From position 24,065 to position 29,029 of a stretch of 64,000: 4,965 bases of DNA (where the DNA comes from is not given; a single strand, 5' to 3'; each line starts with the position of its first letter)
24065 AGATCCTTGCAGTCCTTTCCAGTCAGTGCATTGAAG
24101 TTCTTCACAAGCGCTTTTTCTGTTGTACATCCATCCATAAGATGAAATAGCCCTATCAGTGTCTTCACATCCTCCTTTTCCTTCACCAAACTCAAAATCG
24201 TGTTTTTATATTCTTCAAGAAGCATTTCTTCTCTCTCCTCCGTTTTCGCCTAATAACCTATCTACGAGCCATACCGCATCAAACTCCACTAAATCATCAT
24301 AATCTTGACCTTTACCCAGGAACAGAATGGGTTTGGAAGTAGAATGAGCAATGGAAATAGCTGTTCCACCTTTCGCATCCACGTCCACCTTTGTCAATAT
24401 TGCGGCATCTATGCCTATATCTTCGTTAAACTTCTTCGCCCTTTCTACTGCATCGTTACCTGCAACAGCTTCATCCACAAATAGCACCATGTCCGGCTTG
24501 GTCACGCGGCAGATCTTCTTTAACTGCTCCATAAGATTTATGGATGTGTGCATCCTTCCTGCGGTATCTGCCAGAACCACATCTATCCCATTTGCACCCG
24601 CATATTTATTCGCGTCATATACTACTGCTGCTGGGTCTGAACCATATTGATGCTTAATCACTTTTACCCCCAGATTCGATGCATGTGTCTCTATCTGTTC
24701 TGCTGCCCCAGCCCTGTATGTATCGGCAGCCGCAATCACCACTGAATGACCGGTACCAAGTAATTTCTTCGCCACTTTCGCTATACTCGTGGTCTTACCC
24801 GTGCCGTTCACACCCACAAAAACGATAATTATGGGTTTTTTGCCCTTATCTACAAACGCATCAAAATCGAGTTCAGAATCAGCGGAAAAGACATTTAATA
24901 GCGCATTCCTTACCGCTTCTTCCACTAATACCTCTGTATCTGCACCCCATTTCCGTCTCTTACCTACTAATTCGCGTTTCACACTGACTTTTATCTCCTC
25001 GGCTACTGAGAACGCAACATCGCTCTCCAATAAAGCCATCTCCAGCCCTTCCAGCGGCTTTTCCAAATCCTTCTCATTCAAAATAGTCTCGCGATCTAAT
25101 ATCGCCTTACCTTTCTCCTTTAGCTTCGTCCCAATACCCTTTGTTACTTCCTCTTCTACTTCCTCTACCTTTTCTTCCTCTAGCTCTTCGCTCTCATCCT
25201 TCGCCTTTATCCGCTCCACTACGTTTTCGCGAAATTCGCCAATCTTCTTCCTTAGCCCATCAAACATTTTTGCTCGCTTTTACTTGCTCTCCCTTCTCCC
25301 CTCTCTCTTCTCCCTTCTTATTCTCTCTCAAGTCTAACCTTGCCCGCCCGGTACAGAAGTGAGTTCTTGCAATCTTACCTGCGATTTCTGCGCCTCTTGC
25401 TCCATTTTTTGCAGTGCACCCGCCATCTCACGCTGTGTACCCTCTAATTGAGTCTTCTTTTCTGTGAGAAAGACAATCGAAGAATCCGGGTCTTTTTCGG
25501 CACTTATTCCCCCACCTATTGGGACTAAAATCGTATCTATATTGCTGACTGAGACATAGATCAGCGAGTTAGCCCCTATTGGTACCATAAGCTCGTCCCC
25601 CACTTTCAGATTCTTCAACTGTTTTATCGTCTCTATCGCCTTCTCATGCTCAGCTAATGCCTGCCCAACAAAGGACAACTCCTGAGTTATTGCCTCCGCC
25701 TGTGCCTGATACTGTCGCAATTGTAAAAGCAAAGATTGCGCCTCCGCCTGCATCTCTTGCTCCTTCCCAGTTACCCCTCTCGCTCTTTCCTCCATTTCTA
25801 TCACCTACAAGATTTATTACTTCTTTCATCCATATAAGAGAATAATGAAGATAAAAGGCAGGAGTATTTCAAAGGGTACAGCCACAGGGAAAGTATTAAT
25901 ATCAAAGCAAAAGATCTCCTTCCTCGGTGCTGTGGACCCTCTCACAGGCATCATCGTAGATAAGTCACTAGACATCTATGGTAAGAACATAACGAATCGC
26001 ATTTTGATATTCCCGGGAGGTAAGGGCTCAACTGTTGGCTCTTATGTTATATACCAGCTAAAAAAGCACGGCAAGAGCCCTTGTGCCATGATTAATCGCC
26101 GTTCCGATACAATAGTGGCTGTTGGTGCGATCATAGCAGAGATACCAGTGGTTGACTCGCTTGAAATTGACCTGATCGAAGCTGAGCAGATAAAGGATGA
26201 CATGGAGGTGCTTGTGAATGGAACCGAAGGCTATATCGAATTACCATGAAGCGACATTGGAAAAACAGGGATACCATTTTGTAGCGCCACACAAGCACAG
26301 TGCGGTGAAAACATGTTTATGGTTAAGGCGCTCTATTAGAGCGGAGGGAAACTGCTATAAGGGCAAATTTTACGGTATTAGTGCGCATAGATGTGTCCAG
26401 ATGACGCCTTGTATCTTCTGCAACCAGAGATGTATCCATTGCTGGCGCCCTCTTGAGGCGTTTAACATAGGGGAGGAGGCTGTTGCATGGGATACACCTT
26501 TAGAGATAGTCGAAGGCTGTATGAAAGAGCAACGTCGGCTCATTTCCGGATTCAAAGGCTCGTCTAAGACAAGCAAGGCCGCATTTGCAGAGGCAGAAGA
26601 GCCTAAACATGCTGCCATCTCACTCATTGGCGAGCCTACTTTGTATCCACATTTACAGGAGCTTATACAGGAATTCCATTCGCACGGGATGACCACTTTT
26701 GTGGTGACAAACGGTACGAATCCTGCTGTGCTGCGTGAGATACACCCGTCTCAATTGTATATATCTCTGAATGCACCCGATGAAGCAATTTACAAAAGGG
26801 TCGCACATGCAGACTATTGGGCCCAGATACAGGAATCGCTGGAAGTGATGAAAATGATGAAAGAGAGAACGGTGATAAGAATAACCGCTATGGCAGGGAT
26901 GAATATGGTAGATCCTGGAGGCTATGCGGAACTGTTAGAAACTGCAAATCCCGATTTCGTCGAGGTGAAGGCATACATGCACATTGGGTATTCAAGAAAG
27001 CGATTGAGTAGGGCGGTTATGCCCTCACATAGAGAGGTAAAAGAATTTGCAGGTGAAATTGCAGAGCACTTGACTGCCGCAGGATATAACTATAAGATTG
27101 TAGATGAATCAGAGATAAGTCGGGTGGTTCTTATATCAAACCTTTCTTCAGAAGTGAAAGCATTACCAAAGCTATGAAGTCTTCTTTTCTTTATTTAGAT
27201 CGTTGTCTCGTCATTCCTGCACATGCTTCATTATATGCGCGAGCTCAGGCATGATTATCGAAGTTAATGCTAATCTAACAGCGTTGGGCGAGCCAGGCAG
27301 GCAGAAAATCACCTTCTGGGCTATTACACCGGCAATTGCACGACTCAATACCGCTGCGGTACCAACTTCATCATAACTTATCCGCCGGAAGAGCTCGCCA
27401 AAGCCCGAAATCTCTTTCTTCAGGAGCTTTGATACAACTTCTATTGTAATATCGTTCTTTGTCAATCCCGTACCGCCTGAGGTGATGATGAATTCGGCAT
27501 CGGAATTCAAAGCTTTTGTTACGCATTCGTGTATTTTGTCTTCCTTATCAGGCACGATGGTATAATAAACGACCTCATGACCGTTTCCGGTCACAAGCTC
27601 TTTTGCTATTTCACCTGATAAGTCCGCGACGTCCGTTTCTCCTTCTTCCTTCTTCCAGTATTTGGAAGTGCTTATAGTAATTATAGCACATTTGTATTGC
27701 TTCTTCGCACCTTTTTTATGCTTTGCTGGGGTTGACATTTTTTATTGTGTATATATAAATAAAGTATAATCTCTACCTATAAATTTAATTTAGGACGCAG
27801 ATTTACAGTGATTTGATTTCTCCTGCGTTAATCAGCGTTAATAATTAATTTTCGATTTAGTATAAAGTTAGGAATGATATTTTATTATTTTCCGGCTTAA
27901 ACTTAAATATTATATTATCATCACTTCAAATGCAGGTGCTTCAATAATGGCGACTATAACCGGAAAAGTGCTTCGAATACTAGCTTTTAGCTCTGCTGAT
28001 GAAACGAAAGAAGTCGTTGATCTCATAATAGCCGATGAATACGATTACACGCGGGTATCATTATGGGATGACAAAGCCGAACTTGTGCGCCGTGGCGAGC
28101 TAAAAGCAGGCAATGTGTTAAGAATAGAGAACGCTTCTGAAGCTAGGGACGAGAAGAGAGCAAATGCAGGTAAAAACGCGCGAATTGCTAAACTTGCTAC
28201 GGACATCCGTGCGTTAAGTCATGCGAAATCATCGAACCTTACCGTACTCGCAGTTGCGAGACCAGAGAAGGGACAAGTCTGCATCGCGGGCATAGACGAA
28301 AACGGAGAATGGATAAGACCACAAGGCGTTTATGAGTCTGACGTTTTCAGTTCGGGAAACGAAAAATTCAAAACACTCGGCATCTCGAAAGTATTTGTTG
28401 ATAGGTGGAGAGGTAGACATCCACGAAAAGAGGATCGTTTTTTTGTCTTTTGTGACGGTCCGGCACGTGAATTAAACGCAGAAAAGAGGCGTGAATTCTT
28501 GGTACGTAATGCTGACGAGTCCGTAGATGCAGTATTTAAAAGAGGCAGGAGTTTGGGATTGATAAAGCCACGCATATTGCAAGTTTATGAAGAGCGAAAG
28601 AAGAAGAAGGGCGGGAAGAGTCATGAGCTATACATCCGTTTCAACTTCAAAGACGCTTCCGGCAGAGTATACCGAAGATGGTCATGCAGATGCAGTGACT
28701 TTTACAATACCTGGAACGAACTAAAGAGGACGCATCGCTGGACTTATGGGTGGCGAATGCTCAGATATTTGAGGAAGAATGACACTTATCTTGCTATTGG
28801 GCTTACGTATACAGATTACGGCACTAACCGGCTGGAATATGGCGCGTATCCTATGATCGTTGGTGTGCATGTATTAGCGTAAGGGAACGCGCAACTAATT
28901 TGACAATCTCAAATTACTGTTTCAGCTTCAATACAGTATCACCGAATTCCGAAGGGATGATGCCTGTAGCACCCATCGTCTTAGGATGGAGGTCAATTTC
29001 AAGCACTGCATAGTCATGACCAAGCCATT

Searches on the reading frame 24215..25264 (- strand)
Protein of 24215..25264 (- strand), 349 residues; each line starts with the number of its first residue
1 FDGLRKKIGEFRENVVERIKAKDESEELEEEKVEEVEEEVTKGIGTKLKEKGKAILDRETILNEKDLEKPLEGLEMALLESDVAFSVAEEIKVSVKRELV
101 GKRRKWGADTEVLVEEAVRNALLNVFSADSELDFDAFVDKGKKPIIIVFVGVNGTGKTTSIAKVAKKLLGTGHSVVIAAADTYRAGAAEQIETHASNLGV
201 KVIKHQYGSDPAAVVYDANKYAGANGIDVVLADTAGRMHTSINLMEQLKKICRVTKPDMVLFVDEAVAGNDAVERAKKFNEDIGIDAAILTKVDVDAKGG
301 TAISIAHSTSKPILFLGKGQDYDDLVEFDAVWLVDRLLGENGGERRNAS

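Call 65: search_protein_families(library=pfam, proteins=[window:24215-25264:-], max_evalue=0.001)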
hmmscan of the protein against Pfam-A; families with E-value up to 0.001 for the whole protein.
window:24215-25264:- (349 aa): 7 families
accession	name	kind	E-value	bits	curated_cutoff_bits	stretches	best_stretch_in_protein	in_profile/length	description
PF00448.28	SRP54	-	3.3e-69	232.9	22.7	1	145-339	2-196/196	SRP54-type protein, GTPase domain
PF02881.24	SRP54_N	-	1.5e-09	38.4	22.4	1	56-122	9-75/75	SRP54-type protein, helical bundle domain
PF06414.18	Zeta_toxin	-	3.7e-06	26.9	22.3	1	138-250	11-119/199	Zeta toxin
PF13401.12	AAA_22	-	5.5e-05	23.9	27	1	146-261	7-120/130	AAA domain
PF13604.12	AAA_30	-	8.6e-05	22.8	27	1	146-256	20-116/191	AAA domain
PF13207.12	AAA_17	-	0.00032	21.4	27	0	150-264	1-109/136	AAA domain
PF13521.12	AAA_28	-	0.00048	20.8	27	0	147-290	2-143/164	AAA domain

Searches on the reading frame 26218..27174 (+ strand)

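Call 3: search_protein_families(library=pfam, proteins=[window:26218-27174:+], max_evalue=0.1)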
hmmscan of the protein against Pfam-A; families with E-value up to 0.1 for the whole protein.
window:26218-27174:+ (319 aa): 5 families
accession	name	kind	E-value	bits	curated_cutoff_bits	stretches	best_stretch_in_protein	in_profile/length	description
PF08608.17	Wyosine_form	-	2.6e-23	82.5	22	1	243-308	2-63/63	Wyosine base formation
PF04055.27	Radical_SAM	-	6.3e-15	56.2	29.5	1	66-238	5-164/166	Radical SAM superfamily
PF13344.12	Hydrolase_6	-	0.0044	17.5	27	1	138-216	11-89/101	Haloacid dehalogenase-like hydrolase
PF00702.32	Hydrolase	-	0.0072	17.2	26.4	1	110-171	66-128/191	haloacid dehalogenase-like hydrolase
PF13419.12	HAD_2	-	0.023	15.2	23.8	1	138-176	76-114/178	Haloacid dehalogenase-like hydrolase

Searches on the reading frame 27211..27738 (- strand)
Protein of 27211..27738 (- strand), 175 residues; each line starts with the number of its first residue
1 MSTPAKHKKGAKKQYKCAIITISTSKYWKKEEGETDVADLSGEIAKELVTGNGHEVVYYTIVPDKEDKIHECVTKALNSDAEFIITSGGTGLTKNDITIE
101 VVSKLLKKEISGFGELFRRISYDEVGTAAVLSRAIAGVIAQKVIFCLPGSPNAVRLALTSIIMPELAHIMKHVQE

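Call 3: search_protein_families(library=pfam, proteins=[window:27211-27738:-], max_evalue=0.1)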
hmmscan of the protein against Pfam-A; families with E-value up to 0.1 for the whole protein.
window:27211-27738:- (175 aa): 1 family
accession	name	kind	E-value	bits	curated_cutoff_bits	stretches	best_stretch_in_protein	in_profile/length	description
PF00994.29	MoCF_biosynth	-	1.3e-34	119.4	26.6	1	18-168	1-144/144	Probable molybdopterin binding domain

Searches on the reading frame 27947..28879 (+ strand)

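Call 3: search_protein_families(library=pfam, proteins=[window:27947-28879:+], max_evalue=0.1)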
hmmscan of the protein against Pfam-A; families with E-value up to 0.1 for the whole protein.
window:27947-28879:+ (311 aa): 1 family
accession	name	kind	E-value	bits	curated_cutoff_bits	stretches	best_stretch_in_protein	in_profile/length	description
PF22557.2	DuOB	-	0.00011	22.8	27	1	98-164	3-75/210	Dual OB-containing domain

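Call 4: search_protein_families(library=ncbifam, proteins=[window:27947-28879:+], max_evalue=0.1)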
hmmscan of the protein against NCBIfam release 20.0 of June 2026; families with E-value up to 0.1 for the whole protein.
window:27947-28879:+ (311 aa): 12 families
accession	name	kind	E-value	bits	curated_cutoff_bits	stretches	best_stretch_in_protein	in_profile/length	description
NF012035.0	PRK15491.1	equivalog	3.7e-07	29.7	362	1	8-82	79-155/374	replication factor A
NF005551.0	PRK07211.1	equivalog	3.8e-06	26.5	575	1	15-62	84-130/485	single-stranded DNA binding protein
NF009034.0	PRK12366.1-5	equivalog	9.5e-06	24.3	789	1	5-83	77-159/642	replication factor A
NF009032.0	PRK12366.1-3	equivalog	1.5e-05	23.5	773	1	14-84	89-160/651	replication factor A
NF009030.0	PRK12366.1-1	equivalog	0.00011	20.8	1147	1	14-90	443-519/796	replication factor A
NF011288.0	PRK14699.1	equivalog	0.00022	20.2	544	1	14-85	85-158/484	replication factor A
NF005049.0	PRK06461.1-3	equivalog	0.0014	18.9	188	1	18-87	37-103/144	single-stranded DNA-binding protein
NF005050.0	PRK06461.1-4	equivalog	0.0045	17.1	176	1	20-85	39-101/151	single-stranded DNA-binding protein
NF009033.0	PRK12366.1-4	equivalog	0.011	14.1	701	1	3-64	73-134/578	replication factor A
NF005048.0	PRK06461.1-1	equivalog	0.017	15.5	230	1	20-86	36-99/148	single-stranded DNA-binding protein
NF009031.0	PRK12366.1-2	equivalog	0.032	12.7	767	1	25-64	107-142/647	replication factor A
NF006255.0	PRK08402.1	equivalog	0.07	12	442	0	21-64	98-140/355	replication factor A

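Call 23: search_protein_families(library=padloc, proteins=[window:27947-28879:+], max_evalue=0.01)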
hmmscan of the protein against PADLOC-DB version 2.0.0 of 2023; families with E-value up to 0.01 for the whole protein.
window:27947-28879:+ (311 aa): 3 families
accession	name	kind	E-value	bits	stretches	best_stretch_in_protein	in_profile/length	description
PDLC04508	PDC-M19B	-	0.00096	16.7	1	110-219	23-142/269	-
PDLC04653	PDC-M45A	-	0.0024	15.6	0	96-131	5-43/230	-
PDLC04507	PDC-M19B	-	0.0026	15.2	1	98-213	8-124/252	-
